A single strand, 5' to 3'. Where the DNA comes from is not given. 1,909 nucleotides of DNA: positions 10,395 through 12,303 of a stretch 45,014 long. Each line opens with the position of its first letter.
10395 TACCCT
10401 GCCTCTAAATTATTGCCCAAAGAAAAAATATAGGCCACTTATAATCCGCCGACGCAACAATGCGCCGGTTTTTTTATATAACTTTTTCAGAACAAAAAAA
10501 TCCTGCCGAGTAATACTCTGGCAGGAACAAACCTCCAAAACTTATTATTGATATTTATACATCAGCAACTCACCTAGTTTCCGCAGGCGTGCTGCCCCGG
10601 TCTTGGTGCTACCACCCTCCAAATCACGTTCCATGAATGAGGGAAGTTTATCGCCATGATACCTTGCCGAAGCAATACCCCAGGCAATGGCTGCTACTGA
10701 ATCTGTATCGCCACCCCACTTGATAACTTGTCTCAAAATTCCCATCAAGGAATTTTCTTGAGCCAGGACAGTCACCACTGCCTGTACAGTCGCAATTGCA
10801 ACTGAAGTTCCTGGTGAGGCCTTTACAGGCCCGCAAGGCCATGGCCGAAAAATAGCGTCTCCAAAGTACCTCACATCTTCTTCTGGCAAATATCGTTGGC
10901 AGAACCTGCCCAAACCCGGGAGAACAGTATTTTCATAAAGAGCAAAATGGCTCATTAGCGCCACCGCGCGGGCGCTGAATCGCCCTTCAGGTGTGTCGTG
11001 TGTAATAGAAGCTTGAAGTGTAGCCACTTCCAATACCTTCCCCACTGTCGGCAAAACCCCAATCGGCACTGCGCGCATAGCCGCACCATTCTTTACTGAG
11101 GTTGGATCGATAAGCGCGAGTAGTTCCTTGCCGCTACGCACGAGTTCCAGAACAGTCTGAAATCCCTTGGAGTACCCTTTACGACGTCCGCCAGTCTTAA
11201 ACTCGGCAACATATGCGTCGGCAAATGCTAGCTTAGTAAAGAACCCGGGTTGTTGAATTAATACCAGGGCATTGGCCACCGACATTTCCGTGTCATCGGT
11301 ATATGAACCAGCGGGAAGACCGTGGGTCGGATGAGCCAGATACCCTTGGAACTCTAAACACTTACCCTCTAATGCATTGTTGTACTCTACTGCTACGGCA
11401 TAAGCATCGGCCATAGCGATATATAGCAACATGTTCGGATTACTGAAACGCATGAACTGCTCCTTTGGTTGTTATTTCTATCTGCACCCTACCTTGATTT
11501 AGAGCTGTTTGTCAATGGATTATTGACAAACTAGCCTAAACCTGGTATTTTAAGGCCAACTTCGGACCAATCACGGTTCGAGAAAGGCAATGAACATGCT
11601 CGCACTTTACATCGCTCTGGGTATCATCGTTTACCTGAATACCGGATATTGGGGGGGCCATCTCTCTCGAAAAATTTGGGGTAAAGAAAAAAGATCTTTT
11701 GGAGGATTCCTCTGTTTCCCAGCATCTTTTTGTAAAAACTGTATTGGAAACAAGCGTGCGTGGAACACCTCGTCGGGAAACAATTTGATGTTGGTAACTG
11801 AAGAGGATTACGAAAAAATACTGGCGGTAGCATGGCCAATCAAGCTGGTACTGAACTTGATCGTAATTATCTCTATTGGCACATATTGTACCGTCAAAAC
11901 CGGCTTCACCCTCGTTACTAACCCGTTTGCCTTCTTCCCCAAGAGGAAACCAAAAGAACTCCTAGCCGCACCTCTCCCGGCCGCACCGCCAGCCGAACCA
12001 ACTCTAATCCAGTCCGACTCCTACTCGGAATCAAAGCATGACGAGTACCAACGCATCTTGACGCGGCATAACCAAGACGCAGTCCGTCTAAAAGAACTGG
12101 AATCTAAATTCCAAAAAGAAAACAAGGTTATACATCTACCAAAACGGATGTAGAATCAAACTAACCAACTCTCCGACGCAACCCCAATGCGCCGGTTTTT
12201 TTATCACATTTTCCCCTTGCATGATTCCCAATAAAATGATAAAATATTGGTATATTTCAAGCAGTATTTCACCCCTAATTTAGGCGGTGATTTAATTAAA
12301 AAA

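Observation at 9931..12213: ADP-ribosylglycohydrolase gene bracketed by two paralogous membrane-protein cassettes that share a 25-bp palindrome, 5'UTR and terminator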

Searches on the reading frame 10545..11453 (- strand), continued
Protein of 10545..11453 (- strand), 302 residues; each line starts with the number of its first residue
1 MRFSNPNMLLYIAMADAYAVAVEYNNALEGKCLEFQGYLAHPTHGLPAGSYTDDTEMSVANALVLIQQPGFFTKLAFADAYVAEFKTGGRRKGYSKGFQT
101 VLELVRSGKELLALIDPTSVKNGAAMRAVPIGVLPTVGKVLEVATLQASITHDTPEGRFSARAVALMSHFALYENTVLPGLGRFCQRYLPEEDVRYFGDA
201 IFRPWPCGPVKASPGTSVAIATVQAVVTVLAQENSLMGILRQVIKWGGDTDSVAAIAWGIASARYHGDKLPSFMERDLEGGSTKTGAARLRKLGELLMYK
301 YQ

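Call 78: find_encoding_contigs(protein=P0034, flank=5000, max_places=1)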
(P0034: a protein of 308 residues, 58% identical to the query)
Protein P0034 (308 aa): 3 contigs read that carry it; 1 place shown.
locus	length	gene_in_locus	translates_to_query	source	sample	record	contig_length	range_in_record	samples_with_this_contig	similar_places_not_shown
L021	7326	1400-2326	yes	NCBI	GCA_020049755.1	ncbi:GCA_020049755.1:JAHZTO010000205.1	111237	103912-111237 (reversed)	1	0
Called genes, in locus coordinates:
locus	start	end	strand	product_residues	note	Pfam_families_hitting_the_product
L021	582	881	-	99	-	-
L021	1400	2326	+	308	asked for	PF03747:ADP_ribosyl_GH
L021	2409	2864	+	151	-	PF01230:HIT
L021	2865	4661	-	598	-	PF00006:ATP-synt_ab (faint), PF01935:DUF87 (faint), PF02463:SMC_N (faint), PF13555:AAA_29 (faint), PF00005:ABC_tran, PF12848:ABC_tran_Xtn, PF00005:ABC_tran, PF13304:AAA_21 (weak), +1 more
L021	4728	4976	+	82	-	-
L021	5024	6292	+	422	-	PF00817:IMS, PF11799:IMS_C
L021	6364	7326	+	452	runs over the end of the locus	PF26299:MurL_N, PF26298:MurL_epimerase_C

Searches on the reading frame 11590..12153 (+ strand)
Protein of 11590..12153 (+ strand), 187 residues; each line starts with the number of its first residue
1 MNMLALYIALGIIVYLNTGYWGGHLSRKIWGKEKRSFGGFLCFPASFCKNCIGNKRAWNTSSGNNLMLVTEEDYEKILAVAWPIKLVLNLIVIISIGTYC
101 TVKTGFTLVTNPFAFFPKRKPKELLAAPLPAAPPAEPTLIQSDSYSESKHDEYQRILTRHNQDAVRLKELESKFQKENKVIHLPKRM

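Call 6: search_protein_families(library=pfam, proteins=[window:11590-12153:+], max_evalue=0.01)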
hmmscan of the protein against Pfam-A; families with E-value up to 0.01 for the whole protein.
window:11590-12153:+ (187 aa): 0 families

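Call 54: search_protein_families(library=ncbifam, proteins=[window:11590-12153:+], max_evalue=0.01)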
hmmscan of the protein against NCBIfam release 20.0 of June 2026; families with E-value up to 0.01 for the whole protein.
window:11590-12153:+ (187 aa): 0 families

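Call 55: search_protein_families(library=padloc, proteins=[window:11590-12153:+], max_evalue=0.01)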
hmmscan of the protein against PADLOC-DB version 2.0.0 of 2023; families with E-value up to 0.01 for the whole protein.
window:11590-12153:+ (187 aa): 0 families

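Call 69: predict_structure(alignment_id=A7)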
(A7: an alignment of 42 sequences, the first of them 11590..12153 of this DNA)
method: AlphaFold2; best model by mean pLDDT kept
length: 187 residues; sequences in the alignment: 42
mean_pLDDT: 83.5   pTM: 0.56
mean pLDDT of the five models: 83.5, 82.8, 82.8, 82.5, 82.5
residues with pLDDT >= 90: 106; 70-90: 41; 50-70: 32; < 50: 8
segments of 3 or more residues with pLDDT < 50: 63-66
pLDDT, mean of each block of 10 residues (from residue 1): 94 96 94 94 93 78 55 90 94 96 93 83 64 61 60 89 95 86 66
secondary structure, 60 per line:
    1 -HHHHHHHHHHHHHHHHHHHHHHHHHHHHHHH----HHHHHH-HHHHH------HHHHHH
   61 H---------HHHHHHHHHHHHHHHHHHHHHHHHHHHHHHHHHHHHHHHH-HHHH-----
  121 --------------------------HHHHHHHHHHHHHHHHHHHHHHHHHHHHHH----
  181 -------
elements in order: H2-32 H37-42 H44-48 H55-61 H71-110 H112-115 H147-176
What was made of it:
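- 11590..12153 (+): mem2: 187-aa (probably 185-aa, starting at 11596) two-TM protein with the family's usual C-terminal proline-rich linker and helix. AlphaFold2 mean pLDDT 83.5 (call 69).
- Tried and rejected: Structure of mem: AlphaFold2 gave a confident helical model (call 69), but Foldseek against the PDB gave nothing significant.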

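Call 71: fold_search(model_id=the predicted structure, library=pdb)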
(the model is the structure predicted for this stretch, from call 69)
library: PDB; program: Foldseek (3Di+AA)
matches with E <= 10: 9; with E <= 0.001: 0
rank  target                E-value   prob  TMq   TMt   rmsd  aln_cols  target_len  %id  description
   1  7pgi_A                3.1e+00  0.08  0.20  0.24  27.1       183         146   13  NaVAb1p (bicelles) (released 2022-06-08)
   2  7f9l_F                3.1e+00  0.08  0.18  0.21  20.6       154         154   14  Crystal structure of the variable region of Plasmodium RIFIN #6 (PF3D7_1400600) in complex with LAIR1 (with T67L, N69S (released 2021-08-18)
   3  7pgi_D                4.3e+00  0.07  0.20  0.24  27.0       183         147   13  NaVAb1p (bicelles) (released 2022-06-08)
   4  5vb2_D                4.6e+00  0.06  0.16  0.12  25.7       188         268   13  Crystal structure of the NavAb voltage-gated sodium channel in a closed conformation (released 2017-04-05)
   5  1f6g_MODEL_1_A        7.2e+00  0.04  0.16  0.18  21.0       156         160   12  POTASSIUM CHANNEL (KCSA) FULL-LENGTH FOLD (released 2001-02-21)
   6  8rmm_H                7.6e+00  0.04  0.17  0.12  20.5       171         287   11  Structure of heteromeric CALHM2/4 channel in complex with synthetic nanobodies SbC2 and SbC4 (released 2024-06-19)
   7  6xis_A                7.6e+00  0.04  0.15  0.10  15.7       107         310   16  Cryo-EM structure of the G protein-gated inward rectifier K+ channel GIRK2 (Kir3.2) in apo form (released 2020-10-07)
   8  3l8r_A                8.0e+00  0.07  0.22  0.35  14.6       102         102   12  The crystal structure of PtcA from S. mutans (released 2010-01-12)
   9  7f9l_A                9.0e+00  0.03  0.15  0.17  18.3       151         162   11  Crystal structure of the variable region of Plasmodium RIFIN #6 (PF3D7_1400600) in complex with LAIR1 (with T67L, N69S (released 2021-08-18)
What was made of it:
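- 11590..12153 (+): No significant structural neighbour in the PDB (call 71).
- On Known protein family for mem: The best Foldseek PDB match has E 3.1 and probability 0.08 (call 71).
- Tried and rejected: The top chance-level hits were 2-TM channel pore modules (E 3-8, probability below 0.1, call 71).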

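Call 81: search_protein_families(library=pfam, alignment_id=A7, max_evalue=0.01)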
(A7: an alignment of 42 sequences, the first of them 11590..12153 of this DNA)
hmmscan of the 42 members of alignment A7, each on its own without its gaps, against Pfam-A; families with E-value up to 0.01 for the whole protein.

A. member 1, window:11590-12153:+ (187 aa): 0 families

B. families by the number of members that match (of 42 scanned): 0 families

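Call 82: search_protein_families(library=phrogs, proteins=[window:11590-12153:+], max_evalue=0.01)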
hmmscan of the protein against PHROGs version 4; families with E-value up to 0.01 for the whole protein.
window:11590-12153:+ (187 aa): 0 families
